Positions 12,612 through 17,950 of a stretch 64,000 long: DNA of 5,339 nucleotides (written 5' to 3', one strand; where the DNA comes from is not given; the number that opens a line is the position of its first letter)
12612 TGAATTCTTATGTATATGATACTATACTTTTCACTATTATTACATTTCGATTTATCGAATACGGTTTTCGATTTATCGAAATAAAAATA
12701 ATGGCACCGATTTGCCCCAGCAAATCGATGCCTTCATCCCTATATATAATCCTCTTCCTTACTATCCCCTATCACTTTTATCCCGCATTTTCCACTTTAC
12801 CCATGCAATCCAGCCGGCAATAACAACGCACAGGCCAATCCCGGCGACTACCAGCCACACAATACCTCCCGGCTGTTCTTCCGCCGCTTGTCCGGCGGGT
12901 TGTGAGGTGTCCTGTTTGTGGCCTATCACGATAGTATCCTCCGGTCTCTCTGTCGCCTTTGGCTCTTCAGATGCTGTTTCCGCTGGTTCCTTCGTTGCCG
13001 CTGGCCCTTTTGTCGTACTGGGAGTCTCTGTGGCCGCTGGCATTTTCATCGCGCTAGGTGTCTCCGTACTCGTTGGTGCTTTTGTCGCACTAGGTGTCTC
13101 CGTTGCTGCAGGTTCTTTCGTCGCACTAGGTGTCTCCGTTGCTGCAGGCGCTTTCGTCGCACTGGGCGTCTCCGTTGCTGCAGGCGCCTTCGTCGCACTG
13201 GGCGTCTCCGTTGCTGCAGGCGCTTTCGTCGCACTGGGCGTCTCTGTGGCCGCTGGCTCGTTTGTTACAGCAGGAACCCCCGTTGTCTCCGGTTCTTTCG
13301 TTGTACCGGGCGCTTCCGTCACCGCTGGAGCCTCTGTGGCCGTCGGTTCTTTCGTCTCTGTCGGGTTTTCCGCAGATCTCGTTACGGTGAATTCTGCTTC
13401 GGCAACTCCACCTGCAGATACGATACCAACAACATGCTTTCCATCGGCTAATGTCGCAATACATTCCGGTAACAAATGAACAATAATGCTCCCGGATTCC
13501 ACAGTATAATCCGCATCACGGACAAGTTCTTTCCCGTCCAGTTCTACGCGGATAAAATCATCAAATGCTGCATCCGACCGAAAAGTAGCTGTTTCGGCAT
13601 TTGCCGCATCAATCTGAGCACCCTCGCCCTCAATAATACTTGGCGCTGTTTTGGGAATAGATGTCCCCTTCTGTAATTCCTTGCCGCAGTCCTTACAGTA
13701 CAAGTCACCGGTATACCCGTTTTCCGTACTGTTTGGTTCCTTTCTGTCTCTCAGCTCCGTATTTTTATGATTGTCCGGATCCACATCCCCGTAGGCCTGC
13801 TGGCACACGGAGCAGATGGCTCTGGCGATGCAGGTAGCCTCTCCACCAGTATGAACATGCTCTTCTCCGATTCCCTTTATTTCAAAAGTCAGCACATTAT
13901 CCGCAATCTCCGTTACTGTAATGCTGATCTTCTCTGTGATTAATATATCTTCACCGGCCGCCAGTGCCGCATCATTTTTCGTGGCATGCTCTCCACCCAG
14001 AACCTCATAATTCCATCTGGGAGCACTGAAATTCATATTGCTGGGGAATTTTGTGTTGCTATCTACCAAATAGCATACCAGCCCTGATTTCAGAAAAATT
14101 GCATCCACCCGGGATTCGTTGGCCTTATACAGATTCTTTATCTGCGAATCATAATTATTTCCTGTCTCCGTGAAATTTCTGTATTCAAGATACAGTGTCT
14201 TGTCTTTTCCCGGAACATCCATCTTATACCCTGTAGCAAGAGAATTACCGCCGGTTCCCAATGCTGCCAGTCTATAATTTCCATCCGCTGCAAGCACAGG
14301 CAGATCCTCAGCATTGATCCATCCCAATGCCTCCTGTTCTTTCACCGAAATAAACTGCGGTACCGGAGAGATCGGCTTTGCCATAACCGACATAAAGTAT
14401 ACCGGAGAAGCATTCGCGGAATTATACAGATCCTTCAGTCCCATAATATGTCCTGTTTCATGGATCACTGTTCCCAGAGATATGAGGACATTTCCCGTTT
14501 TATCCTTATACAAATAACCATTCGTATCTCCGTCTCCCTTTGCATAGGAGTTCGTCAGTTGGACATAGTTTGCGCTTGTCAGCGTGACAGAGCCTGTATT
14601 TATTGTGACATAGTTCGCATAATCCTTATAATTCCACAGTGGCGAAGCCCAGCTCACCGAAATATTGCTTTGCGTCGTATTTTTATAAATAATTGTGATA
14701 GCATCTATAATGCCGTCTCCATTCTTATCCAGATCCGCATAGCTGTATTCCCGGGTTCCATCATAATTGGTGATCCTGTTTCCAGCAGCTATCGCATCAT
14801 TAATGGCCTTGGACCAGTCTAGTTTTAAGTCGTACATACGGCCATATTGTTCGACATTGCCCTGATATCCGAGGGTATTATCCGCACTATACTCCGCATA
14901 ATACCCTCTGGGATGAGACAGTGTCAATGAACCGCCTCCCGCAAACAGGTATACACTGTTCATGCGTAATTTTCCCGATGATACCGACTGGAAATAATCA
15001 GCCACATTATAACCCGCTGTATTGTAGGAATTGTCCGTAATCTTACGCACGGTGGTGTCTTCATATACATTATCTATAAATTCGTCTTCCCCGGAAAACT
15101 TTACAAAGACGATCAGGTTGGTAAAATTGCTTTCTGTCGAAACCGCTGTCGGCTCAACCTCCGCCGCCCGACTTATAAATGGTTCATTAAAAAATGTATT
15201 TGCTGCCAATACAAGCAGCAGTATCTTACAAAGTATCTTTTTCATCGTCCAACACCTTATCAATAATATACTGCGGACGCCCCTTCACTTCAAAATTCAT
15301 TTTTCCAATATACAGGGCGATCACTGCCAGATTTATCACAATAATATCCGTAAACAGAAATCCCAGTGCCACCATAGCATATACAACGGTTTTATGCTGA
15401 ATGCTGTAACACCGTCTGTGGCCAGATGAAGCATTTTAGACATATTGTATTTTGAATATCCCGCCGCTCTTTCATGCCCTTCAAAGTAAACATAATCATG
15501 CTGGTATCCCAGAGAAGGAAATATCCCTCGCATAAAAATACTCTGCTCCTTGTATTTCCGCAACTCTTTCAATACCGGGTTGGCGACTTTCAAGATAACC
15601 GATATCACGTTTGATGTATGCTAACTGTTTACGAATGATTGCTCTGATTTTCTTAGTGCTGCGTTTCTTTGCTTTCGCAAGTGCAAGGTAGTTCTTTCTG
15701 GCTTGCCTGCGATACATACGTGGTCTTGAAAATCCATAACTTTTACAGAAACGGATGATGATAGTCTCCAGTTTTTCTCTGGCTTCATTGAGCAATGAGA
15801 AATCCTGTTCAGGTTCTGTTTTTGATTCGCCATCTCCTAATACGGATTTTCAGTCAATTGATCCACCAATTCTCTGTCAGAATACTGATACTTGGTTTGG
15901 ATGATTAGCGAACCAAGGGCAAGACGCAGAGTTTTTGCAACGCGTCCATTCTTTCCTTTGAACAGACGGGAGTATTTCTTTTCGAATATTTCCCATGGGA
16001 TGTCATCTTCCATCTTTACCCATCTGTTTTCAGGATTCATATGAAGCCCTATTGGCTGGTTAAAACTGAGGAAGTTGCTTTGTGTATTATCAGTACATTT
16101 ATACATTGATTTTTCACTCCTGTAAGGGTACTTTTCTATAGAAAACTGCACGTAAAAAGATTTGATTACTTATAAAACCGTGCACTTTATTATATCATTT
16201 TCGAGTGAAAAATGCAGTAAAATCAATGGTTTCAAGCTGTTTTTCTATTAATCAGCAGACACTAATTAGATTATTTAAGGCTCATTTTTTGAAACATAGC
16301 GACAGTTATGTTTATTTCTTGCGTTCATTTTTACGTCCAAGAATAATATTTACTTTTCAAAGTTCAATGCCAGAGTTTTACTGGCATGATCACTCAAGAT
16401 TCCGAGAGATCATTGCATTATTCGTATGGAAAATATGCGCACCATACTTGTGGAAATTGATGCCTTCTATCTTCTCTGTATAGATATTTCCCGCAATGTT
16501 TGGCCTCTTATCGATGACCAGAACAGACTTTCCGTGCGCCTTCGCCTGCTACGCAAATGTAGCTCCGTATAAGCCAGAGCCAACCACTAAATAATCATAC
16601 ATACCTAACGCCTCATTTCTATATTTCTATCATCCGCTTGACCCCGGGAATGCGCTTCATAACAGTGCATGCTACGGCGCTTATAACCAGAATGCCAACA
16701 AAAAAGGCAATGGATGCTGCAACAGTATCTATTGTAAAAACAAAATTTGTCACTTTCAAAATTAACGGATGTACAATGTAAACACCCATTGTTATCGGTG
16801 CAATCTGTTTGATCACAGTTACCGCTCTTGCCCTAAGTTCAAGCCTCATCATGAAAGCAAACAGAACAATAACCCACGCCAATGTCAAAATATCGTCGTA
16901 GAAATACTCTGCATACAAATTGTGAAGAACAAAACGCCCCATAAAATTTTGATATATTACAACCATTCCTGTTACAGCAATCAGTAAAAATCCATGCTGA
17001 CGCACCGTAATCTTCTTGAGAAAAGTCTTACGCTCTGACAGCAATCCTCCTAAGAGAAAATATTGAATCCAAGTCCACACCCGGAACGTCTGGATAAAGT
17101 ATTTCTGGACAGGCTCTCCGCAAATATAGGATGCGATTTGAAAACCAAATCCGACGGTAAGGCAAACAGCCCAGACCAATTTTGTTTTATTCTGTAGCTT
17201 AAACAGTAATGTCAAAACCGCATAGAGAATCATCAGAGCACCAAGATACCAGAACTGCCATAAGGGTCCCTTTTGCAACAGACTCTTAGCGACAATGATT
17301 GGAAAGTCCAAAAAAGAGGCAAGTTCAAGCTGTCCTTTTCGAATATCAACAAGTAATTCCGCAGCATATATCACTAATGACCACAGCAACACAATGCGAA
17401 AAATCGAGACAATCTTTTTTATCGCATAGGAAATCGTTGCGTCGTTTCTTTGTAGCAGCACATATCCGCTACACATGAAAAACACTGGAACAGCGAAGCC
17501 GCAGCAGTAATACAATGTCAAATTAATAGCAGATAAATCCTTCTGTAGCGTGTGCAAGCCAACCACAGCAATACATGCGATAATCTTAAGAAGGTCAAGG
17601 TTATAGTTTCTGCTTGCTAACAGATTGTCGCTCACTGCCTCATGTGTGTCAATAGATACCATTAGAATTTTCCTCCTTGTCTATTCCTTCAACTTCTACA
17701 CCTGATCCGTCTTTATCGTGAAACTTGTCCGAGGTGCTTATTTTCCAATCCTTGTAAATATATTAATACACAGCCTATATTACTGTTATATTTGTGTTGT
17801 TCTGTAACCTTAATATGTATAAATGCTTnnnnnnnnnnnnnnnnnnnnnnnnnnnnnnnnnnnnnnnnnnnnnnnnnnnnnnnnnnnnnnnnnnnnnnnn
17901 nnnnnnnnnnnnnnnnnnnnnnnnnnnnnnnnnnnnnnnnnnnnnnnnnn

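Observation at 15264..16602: Decayed mini-locus: gtrB-like 3' fragment, fragmented IS1182-family transposase and nonsense-mutated glf 5' fragment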

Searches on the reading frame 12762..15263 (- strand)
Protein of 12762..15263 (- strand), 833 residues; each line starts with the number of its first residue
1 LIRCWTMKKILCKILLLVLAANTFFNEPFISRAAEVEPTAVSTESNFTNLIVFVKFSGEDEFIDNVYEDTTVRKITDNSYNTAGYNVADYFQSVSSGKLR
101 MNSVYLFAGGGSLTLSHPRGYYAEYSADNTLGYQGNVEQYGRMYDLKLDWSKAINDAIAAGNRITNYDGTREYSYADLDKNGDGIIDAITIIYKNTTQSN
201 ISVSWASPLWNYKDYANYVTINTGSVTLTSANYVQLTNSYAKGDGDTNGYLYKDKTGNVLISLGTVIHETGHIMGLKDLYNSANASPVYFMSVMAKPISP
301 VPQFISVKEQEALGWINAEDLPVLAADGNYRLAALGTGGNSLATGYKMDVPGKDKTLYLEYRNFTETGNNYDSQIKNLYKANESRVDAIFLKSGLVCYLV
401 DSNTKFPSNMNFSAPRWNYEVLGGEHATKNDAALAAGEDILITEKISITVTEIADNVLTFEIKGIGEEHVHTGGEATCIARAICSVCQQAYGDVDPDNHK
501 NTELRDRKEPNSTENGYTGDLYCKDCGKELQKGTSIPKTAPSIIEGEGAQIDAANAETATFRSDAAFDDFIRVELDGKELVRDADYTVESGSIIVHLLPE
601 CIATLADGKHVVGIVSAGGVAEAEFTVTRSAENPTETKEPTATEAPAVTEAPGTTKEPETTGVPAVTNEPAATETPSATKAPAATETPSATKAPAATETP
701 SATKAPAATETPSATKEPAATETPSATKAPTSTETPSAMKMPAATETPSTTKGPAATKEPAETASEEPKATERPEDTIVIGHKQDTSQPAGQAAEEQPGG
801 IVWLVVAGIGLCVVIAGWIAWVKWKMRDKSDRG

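Call 6: search_protein_families(library=pfam, max_evalue=0.01, proteins=[window:12762-15263:-])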
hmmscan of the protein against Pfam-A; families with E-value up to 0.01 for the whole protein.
window:12762-15263:- (833 aa): 2 families
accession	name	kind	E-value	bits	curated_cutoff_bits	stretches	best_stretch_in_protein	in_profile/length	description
PF02031.22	Peptidase_M7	-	0.00025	21.6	25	1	191-283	4-99/133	Streptomyces extracellular neutral proteinase (M7) family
PF13688.12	Reprolysin_5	-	0.0048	17.6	27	1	164-278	55-158/196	Metallo-peptidase family M12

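Call 7: search_protein_families(library=ncbifam, max_evalue=0.01, proteins=[window:12762-15263:-])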
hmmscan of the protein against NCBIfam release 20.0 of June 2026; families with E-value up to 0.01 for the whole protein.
window:12762-15263:- (833 aa): 2 families
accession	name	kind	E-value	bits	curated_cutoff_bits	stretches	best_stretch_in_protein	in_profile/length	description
TIGR03296.1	M6dom_TIGR03296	domain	1.5e-13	51.3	110.8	1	52-365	2-271/286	M6 family metalloprotease domain-containing protein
NF033628.1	snapalysin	exception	4.1e-06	26.8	300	1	185-282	69-168/207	snapalysin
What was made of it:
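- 12762..15245 (-): Intact M6-like zinc metalloprotease / surface protein gene (827 aa). Its ATG (15245) overlaps the GT2' stop (15228-15226) by 20 nt. This is the conserved flank. TIGR03296, E=1.5e-13 (call 7).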

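Call 35: list_cluster_members(proteins=[P0125, window:12762-15245:-])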
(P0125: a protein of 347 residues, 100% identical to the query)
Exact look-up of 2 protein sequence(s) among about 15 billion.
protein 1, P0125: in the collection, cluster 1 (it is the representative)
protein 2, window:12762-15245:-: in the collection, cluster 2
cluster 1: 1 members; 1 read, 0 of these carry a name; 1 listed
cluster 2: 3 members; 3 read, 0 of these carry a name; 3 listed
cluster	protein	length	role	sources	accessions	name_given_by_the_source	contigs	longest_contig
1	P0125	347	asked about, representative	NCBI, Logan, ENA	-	-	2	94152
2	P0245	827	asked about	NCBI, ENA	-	-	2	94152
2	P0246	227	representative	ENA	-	-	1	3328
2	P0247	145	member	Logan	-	-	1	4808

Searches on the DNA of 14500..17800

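Call 22: search_rna_families(source=window, start=14500, end=17800, threshold=evalue, max_evalue=1)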
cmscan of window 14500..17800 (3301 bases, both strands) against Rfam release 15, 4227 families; matches with E-value up to 1: 1.
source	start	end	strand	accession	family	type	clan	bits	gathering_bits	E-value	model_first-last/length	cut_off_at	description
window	16270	16351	-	RF02852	Ysr206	Gene; sRNA;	-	18.7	124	0.091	21-102/312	no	Yersinia sRNA 206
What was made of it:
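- Tried and rejected: Rfam scan of 14500-17800 (call 22): only a chance-level hit (Ysr206, E=0.09).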

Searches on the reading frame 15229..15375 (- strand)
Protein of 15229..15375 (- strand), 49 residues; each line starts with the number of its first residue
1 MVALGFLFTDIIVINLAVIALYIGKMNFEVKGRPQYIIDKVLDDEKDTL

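Call 6: search_protein_families(library=pfam, max_evalue=0.01, proteins=[window:15229-15375:-])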
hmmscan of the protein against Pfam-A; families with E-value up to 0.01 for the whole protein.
seq(49 aa): 0 families

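Call 7: search_protein_families(library=ncbifam, max_evalue=0.01, proteins=[window:15229-15375:-])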
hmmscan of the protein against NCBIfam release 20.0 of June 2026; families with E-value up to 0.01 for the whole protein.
seq(49 aa): 2 families
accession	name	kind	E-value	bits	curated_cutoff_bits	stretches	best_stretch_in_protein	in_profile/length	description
NF047588.1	GlcsyltransPgfSStrep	equivalog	8.8e-07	28.4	500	1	6-40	270-304/308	glycosyltransferase PgfS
NF007986.1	PRK10714.1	equivalog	0.00036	19.6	529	1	2-45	272-315/316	undecaprenyl-phosphate 4-deoxy-4-formamido-L-arabinose transferase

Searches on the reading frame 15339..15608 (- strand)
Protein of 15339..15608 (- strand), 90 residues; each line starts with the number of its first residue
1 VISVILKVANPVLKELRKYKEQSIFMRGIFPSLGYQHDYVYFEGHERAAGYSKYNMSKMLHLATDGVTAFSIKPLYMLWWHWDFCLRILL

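Call 6: search_protein_families(library=pfam, max_evalue=0.01, proteins=[window:15339-15608:-])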
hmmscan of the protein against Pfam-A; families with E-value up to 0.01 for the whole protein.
seq(90 aa): 0 families

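Call 7: search_protein_families(library=ncbifam, max_evalue=0.01, proteins=[window:15339-15608:-])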
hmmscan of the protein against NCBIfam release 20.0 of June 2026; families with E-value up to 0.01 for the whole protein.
seq(90 aa): 1 family
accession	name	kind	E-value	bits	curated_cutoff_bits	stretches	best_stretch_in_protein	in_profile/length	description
NF047588.1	GlcsyltransPgfSStrep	equivalog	4.2e-09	36.1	500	1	12-79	163-230/308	glycosyltransferase PgfS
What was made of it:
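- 15226..15586 (-): GT2' : the 3' part (from about profile position 163 of 308) of a GtrB/PgfS-like polyprenyl-phosphate glycosyltransferase gene. One 82-nt deletion at 15367|15366 removes the first transmembrane helix and shifts the frame. The catalytic GT-A domain is absent. NCBIfam NF047588 hits (call 7).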

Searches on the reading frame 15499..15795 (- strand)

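Call 6: search_protein_families(library=pfam, max_evalue=0.01, proteins=[window:15499-15795:-])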
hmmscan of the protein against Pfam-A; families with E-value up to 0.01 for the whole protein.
seq(99 aa): 0 families

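Call 7: search_protein_families(library=ncbifam, max_evalue=0.01, proteins=[window:15499-15795:-])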
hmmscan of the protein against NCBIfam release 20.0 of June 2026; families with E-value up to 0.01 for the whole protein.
seq(99 aa): 1 family
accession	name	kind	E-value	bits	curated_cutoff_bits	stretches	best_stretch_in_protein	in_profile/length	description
NF033578.1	transpos_IS5_1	equivalog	3e-11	43.1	275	1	1-72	156-231/419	IS5 family transposase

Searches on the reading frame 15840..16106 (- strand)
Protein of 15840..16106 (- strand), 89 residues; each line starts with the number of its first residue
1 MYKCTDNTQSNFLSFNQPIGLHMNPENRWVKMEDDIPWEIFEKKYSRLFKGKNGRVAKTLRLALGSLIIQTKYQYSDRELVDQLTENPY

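Call 6: search_protein_families(library=pfam, max_evalue=0.01, proteins=[window:15840-16106:-])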
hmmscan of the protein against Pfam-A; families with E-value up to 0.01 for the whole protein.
seq(89 aa): 1 family
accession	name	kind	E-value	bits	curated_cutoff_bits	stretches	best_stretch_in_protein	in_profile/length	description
PF05598.16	DUF772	-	7.8e-06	26.3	23.1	1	54-89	1-37/74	Transposase domain (DUF772)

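Call 7: search_protein_families(library=ncbifam, max_evalue=0.01, proteins=[window:15840-16106:-])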
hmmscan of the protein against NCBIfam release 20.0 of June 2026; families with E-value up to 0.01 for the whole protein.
seq(89 aa): 2 families
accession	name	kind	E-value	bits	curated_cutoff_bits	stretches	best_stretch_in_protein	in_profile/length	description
NF033578.1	transpos_IS5_1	equivalog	4e-24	85.5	275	1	14-89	4-79/419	IS5 family transposase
NF033581.1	transpos_IS5_4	equivalog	1.3e-05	24.7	140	1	28-87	1-62/285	IS5 family transposase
